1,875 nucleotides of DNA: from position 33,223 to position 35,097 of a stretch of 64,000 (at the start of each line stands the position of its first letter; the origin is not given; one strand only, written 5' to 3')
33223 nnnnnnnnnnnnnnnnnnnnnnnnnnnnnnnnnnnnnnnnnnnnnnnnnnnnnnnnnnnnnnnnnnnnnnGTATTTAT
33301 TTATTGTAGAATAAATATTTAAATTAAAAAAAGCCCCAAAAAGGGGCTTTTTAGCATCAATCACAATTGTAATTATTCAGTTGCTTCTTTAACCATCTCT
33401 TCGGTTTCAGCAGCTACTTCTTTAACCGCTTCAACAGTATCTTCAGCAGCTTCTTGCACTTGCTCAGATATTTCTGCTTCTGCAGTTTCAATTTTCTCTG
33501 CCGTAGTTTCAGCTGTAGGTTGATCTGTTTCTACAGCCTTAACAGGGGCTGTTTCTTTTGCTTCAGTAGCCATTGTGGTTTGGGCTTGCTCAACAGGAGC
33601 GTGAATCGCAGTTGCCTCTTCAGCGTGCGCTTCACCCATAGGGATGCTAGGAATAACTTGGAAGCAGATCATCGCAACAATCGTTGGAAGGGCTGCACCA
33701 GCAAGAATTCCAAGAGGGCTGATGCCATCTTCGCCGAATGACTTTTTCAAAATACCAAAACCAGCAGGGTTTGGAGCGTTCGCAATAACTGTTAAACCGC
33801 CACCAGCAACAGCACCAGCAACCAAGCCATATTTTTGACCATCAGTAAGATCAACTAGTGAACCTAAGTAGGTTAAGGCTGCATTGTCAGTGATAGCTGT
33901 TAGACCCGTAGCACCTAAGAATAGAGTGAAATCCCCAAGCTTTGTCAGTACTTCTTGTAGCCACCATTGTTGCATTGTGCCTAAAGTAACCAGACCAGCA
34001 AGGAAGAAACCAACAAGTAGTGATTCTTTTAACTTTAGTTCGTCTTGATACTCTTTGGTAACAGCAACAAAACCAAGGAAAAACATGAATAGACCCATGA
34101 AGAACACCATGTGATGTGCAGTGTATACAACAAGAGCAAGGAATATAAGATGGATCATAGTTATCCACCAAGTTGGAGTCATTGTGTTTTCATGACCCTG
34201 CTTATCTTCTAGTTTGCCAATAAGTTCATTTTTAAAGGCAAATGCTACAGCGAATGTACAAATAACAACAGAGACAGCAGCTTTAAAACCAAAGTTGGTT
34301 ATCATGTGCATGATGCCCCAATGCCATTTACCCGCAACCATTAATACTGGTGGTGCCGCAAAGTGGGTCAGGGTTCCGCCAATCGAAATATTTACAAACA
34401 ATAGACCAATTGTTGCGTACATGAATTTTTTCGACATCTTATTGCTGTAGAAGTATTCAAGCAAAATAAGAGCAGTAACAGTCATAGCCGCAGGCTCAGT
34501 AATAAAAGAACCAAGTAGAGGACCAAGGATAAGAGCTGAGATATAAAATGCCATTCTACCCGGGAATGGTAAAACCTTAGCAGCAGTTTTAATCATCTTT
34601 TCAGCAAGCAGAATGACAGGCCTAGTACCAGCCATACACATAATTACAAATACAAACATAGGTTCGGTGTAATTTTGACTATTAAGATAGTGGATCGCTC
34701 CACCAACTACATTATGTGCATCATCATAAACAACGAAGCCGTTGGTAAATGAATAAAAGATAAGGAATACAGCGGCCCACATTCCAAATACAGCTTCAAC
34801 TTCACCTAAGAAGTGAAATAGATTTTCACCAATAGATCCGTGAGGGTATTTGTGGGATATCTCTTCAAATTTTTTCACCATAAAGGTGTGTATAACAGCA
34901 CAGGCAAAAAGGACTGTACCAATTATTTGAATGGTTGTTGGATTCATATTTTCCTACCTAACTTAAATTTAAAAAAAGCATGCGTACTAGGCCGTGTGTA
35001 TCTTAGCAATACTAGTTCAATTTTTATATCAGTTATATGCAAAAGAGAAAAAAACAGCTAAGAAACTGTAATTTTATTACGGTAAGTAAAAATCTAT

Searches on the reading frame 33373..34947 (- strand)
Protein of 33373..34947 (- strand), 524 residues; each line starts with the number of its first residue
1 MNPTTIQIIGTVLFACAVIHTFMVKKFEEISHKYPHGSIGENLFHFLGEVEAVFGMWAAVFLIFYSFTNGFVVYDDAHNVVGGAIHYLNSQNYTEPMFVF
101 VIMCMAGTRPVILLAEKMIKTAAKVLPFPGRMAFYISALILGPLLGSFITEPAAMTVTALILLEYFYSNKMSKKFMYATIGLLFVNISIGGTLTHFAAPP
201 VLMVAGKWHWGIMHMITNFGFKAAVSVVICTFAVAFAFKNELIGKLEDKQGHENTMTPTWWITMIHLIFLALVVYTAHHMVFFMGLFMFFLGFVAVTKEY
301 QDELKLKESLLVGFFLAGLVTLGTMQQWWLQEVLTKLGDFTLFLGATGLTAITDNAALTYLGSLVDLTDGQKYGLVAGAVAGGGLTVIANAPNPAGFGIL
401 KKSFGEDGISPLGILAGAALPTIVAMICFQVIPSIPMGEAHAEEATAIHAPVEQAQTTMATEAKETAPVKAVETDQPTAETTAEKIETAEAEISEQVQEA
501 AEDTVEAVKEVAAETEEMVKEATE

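Call 7: search_protein_families(library=pfam, proteins=[window:33373-34947:-], max_evalue=0.001)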
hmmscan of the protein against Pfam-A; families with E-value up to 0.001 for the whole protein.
window:33373-34947:- (524 aa): 2 families
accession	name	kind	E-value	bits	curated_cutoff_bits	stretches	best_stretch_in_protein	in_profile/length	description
PF07399.17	Na_H_antiport_3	-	2.2e-172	574.1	25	1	5-431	1-418/419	Putative Na+/H+ antiporter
PF07854.18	DUF1646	-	0.00016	21.6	21.4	0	299-407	216-325/347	Protein of unknown function (DUF1646)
